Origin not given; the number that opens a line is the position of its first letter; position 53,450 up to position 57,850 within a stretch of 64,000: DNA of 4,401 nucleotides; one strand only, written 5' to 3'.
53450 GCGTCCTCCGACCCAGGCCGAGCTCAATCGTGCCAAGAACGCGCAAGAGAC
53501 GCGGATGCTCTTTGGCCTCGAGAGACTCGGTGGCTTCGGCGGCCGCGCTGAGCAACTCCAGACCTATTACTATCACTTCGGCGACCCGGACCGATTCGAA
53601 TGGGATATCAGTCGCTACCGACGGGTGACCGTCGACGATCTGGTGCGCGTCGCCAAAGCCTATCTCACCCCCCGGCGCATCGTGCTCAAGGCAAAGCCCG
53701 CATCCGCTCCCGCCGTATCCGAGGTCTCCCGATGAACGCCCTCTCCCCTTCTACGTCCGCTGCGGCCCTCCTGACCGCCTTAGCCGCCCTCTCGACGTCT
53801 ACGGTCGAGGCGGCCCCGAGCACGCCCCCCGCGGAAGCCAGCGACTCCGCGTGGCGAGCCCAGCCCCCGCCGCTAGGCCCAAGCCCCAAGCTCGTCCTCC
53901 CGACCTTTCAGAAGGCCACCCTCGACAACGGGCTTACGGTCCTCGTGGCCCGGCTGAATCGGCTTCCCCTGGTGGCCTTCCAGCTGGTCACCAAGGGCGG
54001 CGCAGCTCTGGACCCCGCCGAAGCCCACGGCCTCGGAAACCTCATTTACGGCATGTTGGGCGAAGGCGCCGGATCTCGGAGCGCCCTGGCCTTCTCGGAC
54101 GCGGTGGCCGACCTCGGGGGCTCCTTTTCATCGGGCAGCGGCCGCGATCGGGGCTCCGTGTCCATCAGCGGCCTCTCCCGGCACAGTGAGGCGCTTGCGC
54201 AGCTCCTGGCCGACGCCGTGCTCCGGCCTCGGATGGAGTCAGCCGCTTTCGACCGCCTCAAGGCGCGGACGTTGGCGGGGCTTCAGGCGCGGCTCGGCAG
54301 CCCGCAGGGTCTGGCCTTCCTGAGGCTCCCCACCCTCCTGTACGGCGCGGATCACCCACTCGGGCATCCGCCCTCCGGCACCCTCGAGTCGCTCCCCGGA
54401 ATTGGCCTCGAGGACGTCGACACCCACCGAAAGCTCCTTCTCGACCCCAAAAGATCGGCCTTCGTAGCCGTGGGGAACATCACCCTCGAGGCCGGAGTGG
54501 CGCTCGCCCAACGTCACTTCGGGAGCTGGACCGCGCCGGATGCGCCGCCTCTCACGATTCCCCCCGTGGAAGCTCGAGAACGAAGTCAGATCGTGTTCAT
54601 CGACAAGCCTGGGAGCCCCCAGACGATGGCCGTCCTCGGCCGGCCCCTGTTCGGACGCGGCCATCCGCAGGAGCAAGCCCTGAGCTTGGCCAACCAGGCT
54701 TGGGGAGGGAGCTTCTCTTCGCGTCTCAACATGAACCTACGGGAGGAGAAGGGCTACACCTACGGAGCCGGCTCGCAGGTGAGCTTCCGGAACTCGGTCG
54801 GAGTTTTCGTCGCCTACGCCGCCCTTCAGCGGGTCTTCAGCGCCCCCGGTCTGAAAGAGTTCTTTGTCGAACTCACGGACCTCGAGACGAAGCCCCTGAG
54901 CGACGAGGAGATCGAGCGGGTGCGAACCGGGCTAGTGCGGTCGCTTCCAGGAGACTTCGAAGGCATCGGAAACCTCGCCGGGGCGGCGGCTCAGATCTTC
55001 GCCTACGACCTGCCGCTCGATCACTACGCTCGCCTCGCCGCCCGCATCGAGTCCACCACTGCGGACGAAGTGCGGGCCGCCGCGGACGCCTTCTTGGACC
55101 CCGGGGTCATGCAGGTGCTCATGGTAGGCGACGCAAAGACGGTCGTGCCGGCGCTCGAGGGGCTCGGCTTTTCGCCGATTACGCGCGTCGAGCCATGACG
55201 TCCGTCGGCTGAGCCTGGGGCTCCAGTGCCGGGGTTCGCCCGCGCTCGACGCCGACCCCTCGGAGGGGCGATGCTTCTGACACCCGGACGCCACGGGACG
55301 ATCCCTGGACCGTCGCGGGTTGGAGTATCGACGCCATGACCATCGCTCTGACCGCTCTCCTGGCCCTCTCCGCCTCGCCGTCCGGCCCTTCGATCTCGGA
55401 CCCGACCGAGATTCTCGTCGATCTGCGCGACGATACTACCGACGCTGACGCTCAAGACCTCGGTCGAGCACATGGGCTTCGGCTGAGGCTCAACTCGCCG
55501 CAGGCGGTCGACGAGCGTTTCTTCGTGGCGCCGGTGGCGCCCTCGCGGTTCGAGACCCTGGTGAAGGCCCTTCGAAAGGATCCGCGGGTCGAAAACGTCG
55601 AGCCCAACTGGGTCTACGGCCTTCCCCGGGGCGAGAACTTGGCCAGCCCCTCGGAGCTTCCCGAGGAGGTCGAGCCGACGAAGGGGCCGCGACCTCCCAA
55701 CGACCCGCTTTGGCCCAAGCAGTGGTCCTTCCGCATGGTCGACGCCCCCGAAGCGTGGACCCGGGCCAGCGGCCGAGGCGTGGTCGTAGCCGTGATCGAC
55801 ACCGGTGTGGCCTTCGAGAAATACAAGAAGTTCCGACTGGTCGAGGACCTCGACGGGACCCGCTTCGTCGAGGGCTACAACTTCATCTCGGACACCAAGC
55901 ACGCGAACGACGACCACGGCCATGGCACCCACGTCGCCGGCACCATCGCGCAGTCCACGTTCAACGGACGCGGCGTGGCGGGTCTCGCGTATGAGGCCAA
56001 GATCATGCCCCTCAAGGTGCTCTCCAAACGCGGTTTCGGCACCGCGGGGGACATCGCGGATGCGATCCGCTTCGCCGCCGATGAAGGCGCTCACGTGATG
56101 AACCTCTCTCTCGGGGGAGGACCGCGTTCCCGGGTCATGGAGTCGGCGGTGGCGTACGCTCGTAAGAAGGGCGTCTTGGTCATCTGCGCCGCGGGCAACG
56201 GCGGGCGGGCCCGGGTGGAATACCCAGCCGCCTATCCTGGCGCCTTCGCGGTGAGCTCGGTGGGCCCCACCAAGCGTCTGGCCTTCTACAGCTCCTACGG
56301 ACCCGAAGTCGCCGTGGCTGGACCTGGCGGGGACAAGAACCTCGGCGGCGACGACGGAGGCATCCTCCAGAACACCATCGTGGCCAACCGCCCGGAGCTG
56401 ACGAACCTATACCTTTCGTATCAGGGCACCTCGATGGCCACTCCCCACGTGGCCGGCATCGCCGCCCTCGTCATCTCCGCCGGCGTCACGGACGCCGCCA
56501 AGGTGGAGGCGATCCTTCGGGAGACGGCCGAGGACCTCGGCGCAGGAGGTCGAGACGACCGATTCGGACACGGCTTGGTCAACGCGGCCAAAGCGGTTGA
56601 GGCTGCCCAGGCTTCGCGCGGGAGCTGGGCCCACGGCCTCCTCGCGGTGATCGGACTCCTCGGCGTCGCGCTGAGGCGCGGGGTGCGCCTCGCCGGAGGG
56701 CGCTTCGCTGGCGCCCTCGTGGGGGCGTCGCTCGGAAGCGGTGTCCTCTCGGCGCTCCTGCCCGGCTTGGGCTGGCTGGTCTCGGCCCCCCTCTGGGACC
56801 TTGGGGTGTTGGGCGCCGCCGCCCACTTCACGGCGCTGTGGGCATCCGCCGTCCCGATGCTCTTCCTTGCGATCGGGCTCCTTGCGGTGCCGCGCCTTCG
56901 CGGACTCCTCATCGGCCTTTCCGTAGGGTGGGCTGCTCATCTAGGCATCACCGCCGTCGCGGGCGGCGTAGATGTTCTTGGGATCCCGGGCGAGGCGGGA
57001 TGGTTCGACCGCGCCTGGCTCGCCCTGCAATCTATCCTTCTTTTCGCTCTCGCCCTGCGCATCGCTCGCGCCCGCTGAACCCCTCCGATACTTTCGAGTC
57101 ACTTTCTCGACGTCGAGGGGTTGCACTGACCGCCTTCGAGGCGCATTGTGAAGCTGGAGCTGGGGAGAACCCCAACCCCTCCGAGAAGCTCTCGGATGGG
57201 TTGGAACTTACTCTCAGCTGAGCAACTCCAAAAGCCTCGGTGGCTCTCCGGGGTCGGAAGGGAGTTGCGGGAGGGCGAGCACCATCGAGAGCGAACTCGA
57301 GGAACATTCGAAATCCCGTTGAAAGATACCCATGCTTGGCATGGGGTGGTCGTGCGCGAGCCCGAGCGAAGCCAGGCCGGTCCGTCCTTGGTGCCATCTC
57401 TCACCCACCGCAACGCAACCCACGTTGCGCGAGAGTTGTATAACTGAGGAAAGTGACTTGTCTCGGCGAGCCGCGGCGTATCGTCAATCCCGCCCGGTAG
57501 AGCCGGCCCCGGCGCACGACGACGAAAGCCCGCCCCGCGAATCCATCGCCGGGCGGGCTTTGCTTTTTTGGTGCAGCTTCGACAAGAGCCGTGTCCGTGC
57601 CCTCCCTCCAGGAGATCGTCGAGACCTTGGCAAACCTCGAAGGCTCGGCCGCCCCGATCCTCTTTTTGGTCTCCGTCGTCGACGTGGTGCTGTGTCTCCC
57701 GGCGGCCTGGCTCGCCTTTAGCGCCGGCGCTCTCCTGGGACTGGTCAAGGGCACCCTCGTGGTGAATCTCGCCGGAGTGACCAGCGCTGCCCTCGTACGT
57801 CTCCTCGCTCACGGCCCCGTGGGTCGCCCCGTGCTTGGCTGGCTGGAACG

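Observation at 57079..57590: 0.5-kb ORF-poor, lower-GC, hairpin-rich segment ending in a near-perfect terminator 21 nt before a TVP38/DedA-type gene: candidate ncRNA or riboswitch-type leader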

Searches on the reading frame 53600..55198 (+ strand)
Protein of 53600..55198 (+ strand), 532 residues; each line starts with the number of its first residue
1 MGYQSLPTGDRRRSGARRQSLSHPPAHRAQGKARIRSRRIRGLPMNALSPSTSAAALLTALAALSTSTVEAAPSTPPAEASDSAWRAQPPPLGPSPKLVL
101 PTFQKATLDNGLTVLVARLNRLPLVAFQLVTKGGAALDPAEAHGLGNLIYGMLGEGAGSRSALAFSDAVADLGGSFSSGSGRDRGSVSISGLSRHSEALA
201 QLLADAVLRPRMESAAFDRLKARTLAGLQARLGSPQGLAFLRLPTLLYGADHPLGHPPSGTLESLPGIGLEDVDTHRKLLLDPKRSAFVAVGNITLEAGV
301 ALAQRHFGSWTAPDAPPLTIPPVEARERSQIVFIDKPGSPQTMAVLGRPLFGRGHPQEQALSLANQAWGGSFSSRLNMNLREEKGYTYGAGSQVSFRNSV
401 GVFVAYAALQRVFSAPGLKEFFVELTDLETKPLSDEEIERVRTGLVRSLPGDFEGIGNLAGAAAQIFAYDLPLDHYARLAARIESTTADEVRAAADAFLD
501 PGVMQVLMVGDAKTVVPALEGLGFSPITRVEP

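Call 10: search_protein_families(library=pfam, proteins=[window:53600-55198:+], max_evalue=0.01)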
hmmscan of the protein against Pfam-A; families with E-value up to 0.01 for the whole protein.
window:53600-55198:+ (532 aa): 2 families
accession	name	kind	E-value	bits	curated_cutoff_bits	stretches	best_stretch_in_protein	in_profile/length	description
PF05193.26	Peptidase_M16_C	-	3.2e-28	99.2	23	1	270-445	4-181/181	Peptidase M16 inactive domain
PF00675.25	Peptidase_M16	-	2.5e-06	27.9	22.3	1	124-226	12-114/149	Insulinase (Peptidase family M16)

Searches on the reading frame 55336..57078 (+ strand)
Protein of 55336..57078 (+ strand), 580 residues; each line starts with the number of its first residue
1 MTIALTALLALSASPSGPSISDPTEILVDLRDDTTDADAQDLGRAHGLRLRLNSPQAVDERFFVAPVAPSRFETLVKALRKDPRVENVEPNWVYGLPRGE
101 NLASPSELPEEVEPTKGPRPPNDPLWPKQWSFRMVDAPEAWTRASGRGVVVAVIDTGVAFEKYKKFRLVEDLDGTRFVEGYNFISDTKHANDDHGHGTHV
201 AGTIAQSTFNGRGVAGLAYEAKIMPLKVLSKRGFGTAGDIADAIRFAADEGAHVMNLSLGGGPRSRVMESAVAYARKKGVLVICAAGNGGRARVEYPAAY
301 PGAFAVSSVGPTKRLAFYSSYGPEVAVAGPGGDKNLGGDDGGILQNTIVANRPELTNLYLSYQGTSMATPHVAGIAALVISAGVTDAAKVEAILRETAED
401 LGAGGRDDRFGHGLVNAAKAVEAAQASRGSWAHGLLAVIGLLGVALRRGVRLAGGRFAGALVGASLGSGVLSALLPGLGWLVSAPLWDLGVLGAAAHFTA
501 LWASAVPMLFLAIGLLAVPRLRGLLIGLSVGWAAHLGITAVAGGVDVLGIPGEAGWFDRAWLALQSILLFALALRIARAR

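Call 10: search_protein_families(library=pfam, proteins=[window:55336-57078:+], max_evalue=0.01)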
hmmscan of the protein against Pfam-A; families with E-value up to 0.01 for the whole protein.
window:55336-57078:+ (580 aa): 2 families
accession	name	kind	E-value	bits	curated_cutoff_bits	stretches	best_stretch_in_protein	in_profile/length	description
PF00082.27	Peptidase_S8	-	1.8e-56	192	21.8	1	146-413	1-288/288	Subtilase family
PF19366.4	DUF5942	-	0.0015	18.8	23.8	1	493-574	103-181/191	Domain of unknown function (DUF5942)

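Call 52: find_homologous_proteins(query=window:55336-57078:+, max_evalue=1e-100)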
Query window:55336-57078:+ (580 aa): 1345 proteins with E <= 1e-100 among 8000 candidates; the best 120 are listed.
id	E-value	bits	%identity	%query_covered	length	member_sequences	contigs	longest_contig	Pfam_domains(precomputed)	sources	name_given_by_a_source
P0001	0.0e+0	1272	100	100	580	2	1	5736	PF00082.28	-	-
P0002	5.4e-272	922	75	100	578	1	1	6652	PF00082.28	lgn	-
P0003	9.2e-243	825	68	95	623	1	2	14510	PF00082.28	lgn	-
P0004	1.4e-235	802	70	96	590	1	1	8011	PF00082.28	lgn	-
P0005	1.1e-229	782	68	92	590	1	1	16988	PF00082.28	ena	-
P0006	1.7e-229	782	65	96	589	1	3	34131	PF00082.28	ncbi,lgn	-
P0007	7.6e-227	773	68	96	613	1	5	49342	PF00082.28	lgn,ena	-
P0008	1.5e-225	769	64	99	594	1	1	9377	PF19366.5,PF00082.28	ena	-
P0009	1.7e-222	759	64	99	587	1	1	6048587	PF00082.28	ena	-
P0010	1.7e-218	745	62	99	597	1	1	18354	PF00082.28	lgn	-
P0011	7.8e-210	717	64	96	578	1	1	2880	PF00082.28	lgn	-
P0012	6.0e-205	701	61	99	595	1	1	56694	PF00082.28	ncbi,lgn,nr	ncbi:MAG: S8 family peptidase [Myxococcales bacterium]|nr:S8 family peptidase [Myxococcales bacteriu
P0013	2.5e-202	692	61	93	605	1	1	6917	PF19366.5,PF00082.28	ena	-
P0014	5.8e-202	691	59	97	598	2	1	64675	PF00082.28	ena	-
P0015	1.8e-198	679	60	99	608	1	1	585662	PF00082.28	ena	-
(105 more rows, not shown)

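Call 53: find_encoding_contigs(protein=P0002, flank=3000, max_places=2)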
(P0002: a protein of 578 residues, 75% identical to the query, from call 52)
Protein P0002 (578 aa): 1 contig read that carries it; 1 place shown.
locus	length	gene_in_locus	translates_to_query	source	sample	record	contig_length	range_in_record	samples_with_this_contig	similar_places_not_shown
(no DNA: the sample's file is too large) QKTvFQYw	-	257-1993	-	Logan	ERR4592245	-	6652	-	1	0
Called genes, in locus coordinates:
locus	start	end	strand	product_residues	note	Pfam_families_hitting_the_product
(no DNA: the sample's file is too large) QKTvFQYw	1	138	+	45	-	?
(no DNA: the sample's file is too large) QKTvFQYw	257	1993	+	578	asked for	PF00082:Peptidase_S8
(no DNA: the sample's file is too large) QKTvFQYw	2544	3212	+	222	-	PF09335:VTT_dom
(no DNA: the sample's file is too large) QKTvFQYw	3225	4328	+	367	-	PF16697:Yop-YscD_cpl, PF00498:FHA, PF00158:Sigma54_activat (faint)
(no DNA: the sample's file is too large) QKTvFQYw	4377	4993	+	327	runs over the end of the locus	-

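Call 54: find_encoding_contigs(protein=P0003, flank=3000, max_places=2)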
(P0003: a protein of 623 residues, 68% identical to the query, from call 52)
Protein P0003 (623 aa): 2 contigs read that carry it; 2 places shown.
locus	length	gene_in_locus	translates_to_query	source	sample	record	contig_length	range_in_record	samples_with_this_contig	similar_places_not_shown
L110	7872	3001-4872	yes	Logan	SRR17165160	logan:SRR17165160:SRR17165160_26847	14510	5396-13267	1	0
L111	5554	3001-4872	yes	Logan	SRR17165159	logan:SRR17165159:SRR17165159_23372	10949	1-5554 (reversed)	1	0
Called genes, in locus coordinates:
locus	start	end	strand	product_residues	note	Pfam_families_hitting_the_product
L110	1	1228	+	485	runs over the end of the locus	PF00675:Peptidase_M16, PF05193:Peptidase_M16_C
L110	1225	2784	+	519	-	PF00675:Peptidase_M16, PF05193:Peptidase_M16_C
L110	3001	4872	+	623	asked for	PF00082:Peptidase_S8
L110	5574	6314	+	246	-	PF09335:VTT_dom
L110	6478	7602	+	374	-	-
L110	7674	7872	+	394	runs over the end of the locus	PF00561:Abhydrolase_1, PF12697:Abhydrolase_6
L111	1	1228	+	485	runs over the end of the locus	PF00675:Peptidase_M16, PF05193:Peptidase_M16_C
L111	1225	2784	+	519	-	PF00675:Peptidase_M16, PF05193:Peptidase_M16_C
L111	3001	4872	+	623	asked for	PF00082:Peptidase_S8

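Call 55: find_encoding_contigs(protein=P0004, flank=3000, max_places=2)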
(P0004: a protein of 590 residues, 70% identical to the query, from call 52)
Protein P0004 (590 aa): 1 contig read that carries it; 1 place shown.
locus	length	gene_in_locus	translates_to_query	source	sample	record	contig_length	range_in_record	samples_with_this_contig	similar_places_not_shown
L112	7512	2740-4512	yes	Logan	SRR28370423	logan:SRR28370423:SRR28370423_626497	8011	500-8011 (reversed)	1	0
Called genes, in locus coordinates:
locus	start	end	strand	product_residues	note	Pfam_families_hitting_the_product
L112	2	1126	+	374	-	?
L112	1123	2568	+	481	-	PF00675:Peptidase_M16, PF05193:Peptidase_M16_C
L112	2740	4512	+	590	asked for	PF00082:Peptidase_S8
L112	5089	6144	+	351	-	-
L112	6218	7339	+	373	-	PF00561:Abhydrolase_1, PF12697:Abhydrolase_6, PF12146:Hydrolase_4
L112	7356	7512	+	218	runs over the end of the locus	?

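Call 56: find_encoding_contigs(protein=P0005, flank=3000, max_places=2)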
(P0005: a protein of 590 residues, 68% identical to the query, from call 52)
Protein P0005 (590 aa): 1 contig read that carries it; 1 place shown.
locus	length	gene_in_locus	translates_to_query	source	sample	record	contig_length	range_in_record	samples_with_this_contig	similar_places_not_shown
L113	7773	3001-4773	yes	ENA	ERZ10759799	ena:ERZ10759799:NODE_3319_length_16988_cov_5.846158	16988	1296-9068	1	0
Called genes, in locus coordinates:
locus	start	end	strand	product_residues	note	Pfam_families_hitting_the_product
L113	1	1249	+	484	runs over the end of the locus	PF00675:Peptidase_M16, PF05193:Peptidase_M16_C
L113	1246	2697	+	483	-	PF05193:Peptidase_M16_C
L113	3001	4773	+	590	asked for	PF00082:Peptidase_S8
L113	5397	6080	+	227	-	PF09335:VTT_dom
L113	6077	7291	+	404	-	-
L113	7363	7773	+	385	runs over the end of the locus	PF00561:Abhydrolase_1, PF12697:Abhydrolase_6, PF12146:Hydrolase_4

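Call 57: find_encoding_contigs(protein=P0007, flank=3000, max_places=2)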
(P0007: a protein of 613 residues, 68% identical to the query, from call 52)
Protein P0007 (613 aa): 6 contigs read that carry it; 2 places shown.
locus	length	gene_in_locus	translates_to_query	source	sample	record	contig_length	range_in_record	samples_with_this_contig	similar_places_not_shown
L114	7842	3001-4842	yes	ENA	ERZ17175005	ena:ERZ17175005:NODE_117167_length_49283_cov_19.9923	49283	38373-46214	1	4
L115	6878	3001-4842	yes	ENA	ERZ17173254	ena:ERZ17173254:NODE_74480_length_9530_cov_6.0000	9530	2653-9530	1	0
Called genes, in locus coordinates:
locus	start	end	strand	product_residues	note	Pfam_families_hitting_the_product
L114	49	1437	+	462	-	PF00675:Peptidase_M16, PF05193:Peptidase_M16_C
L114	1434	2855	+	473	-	PF00675:Peptidase_M16 (weak), PF05193:Peptidase_M16_C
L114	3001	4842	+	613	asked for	PF00082:Peptidase_S8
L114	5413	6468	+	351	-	PF16697:Yop-YscD_cpl, PF00498:FHA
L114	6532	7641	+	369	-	-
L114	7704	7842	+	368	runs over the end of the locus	PF00561:Abhydrolase_1, PF12697:Abhydrolase_6, PF12146:Hydrolase_4 (weak)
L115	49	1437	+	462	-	PF00675:Peptidase_M16, PF05193:Peptidase_M16_C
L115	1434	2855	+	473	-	PF00675:Peptidase_M16 (weak), PF05193:Peptidase_M16_C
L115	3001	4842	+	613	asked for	PF00082:Peptidase_S8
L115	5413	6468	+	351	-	PF16697:Yop-YscD_cpl, PF00498:FHA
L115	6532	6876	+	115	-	?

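Call 58: find_encoding_contigs(protein=P0008, flank=3000, max_places=1)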
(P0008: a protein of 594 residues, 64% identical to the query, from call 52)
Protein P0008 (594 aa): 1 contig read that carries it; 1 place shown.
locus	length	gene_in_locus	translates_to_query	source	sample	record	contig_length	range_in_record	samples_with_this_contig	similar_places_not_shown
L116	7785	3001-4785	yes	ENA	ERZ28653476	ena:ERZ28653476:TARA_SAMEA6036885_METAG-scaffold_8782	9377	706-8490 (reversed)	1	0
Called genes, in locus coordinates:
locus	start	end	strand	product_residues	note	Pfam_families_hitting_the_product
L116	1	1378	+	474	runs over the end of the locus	PF00675:Peptidase_M16, PF05193:Peptidase_M16_C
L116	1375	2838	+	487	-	PF00675:Peptidase_M16, PF05193:Peptidase_M16_C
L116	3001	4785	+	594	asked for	PF00082:Peptidase_S8, PF19366:DUF5942 (weak)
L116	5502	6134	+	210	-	PF09335:VTT_dom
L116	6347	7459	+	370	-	-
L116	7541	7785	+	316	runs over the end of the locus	?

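Call 59: find_encoding_contigs(protein=P0009, flank=3000, max_places=1)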
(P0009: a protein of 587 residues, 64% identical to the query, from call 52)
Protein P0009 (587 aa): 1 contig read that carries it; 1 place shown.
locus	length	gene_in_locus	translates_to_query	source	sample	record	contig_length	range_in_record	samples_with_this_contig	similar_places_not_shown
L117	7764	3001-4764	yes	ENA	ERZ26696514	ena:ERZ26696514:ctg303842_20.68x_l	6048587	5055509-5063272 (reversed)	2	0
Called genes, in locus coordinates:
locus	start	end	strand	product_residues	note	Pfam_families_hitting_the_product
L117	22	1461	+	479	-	PF00675:Peptidase_M16, PF05193:Peptidase_M16_C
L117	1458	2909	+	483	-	PF00675:Peptidase_M16 (faint), PF05193:Peptidase_M16_C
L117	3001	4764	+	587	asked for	PF00082:Peptidase_S8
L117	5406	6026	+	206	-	PF09335:VTT_dom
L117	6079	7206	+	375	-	PF16697:Yop-YscD_cpl, PF00498:FHA, PF00158:Sigma54_activat (faint), PF14532:Sigma54_activ_2 (weak)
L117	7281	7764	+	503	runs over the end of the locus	PF00072:Response_reg, PF00158:Sigma54_activat, PF01078:Mg_chelatase (faint), PF14532:Sigma54_activ_2, PF07728:AAA_5 (weak), PF25601:AAA_lid_14, PF02954:HTH_8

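Call 60: find_encoding_contigs(protein=P0010, flank=3000, max_places=1)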
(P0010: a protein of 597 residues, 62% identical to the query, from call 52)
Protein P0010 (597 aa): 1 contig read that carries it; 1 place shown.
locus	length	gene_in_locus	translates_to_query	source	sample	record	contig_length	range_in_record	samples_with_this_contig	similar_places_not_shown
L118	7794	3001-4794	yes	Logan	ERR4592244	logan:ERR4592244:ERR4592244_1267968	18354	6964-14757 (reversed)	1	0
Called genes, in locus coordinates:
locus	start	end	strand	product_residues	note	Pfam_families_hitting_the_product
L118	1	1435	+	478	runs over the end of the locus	PF00675:Peptidase_M16, PF05193:Peptidase_M16_C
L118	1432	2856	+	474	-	PF00675:Peptidase_M16, PF05193:Peptidase_M16_C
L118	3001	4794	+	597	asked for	PF00082:Peptidase_S8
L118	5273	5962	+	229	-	PF09335:VTT_dom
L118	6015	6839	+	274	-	PF00158:Sigma54_activat (faint), PF14532:Sigma54_activ_2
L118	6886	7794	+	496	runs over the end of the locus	PF00072:Response_reg, PF00158:Sigma54_activat, PF01078:Mg_chelatase (faint), PF14532:Sigma54_activ_2, PF25601:AAA_lid_14, PF02954:HTH_8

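Call 84: find_encoding_contigs(protein=P0011, flank=3000, max_places=1)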
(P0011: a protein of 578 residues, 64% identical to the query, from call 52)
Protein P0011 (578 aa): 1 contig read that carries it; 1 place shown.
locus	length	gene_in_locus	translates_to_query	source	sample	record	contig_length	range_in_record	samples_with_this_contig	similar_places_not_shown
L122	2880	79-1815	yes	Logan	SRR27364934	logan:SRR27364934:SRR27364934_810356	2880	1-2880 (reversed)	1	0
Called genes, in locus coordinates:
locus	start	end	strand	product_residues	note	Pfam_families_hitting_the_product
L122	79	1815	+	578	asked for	PF00082:Peptidase_S8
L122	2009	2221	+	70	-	-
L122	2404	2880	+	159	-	?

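Call 85: find_encoding_contigs(protein=P0013, flank=3000, max_places=1)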
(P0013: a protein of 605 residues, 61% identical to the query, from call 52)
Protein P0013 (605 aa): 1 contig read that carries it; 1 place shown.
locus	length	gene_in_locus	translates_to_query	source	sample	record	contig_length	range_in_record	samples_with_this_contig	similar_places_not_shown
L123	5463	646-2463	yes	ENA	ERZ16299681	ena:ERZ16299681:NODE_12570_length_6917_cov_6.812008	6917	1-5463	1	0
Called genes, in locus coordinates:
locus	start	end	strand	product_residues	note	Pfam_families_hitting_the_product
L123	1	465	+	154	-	?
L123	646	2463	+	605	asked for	PF00082:Peptidase_S8, PF19366:DUF5942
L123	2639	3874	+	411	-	PF16697:Yop-YscD_cpl, PF00498:FHA, PF00158:Sigma54_activat, PF14532:Sigma54_activ_2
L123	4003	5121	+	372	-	PF00561:Abhydrolase_1, PF12697:Abhydrolase_6, PF12146:Hydrolase_4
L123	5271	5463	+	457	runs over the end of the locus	PF00291:PALP, PF00571:CBS (weak)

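Call 86: find_encoding_contigs(protein=P0015, flank=3000, max_places=1)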
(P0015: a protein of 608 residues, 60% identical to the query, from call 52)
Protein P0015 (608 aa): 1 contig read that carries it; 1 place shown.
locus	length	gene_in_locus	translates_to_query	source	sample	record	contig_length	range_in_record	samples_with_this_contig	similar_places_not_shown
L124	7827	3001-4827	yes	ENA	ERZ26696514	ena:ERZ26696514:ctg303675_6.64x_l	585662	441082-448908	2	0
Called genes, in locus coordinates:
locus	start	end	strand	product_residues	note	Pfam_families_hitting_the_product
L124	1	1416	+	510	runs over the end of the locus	PF00675:Peptidase_M16, PF05193:Peptidase_M16_C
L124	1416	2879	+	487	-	PF00675:Peptidase_M16, PF05193:Peptidase_M16_C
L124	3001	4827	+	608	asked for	PF00082:Peptidase_S8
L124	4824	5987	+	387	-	PF16697:Yop-YscD_cpl, PF00498:FHA, PF00158:Sigma54_activat (weak), PF14532:Sigma54_activ_2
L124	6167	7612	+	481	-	PF00072:Response_reg, PF13191:AAA_16 (faint), PF00158:Sigma54_activat, PF01078:Mg_chelatase (faint), PF14532:Sigma54_activ_2, PF07728:AAA_5 (weak), PF25601:AAA_lid_14, PF02954:HTH_8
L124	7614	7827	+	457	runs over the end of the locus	-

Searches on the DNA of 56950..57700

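Call 4: search_rna_families(source=window, start=56950, end=57700, threshold=evalue, max_evalue=10, show_alignments=3)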
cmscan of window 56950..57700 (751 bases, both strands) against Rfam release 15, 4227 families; matches with E-value up to 10: 4.
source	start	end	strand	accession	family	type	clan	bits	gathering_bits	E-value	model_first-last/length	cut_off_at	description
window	57472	57569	+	RF01772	rnk_pseudo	Cis-reg; leader;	-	24.9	55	0.072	1-108/108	no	Pseudomonas rnk leader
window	57526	57564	-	RF01356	CRISPR-DR28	Gene; CRISPR;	-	22.3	35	0.22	1-24/24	no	CRISPR RNA direct repeat element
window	57407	57437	+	RF01541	TB11Cs4H3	Gene; snRNA; snoRNA; HACA-box;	-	18.4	40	1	1-74/74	no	Trypanosomatid snoRNA TB11Cs4H3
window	57487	57567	+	RF00506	Thr_leader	Cis-reg; leader;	-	16.3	55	2.7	1-118/118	no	Threonine operon leader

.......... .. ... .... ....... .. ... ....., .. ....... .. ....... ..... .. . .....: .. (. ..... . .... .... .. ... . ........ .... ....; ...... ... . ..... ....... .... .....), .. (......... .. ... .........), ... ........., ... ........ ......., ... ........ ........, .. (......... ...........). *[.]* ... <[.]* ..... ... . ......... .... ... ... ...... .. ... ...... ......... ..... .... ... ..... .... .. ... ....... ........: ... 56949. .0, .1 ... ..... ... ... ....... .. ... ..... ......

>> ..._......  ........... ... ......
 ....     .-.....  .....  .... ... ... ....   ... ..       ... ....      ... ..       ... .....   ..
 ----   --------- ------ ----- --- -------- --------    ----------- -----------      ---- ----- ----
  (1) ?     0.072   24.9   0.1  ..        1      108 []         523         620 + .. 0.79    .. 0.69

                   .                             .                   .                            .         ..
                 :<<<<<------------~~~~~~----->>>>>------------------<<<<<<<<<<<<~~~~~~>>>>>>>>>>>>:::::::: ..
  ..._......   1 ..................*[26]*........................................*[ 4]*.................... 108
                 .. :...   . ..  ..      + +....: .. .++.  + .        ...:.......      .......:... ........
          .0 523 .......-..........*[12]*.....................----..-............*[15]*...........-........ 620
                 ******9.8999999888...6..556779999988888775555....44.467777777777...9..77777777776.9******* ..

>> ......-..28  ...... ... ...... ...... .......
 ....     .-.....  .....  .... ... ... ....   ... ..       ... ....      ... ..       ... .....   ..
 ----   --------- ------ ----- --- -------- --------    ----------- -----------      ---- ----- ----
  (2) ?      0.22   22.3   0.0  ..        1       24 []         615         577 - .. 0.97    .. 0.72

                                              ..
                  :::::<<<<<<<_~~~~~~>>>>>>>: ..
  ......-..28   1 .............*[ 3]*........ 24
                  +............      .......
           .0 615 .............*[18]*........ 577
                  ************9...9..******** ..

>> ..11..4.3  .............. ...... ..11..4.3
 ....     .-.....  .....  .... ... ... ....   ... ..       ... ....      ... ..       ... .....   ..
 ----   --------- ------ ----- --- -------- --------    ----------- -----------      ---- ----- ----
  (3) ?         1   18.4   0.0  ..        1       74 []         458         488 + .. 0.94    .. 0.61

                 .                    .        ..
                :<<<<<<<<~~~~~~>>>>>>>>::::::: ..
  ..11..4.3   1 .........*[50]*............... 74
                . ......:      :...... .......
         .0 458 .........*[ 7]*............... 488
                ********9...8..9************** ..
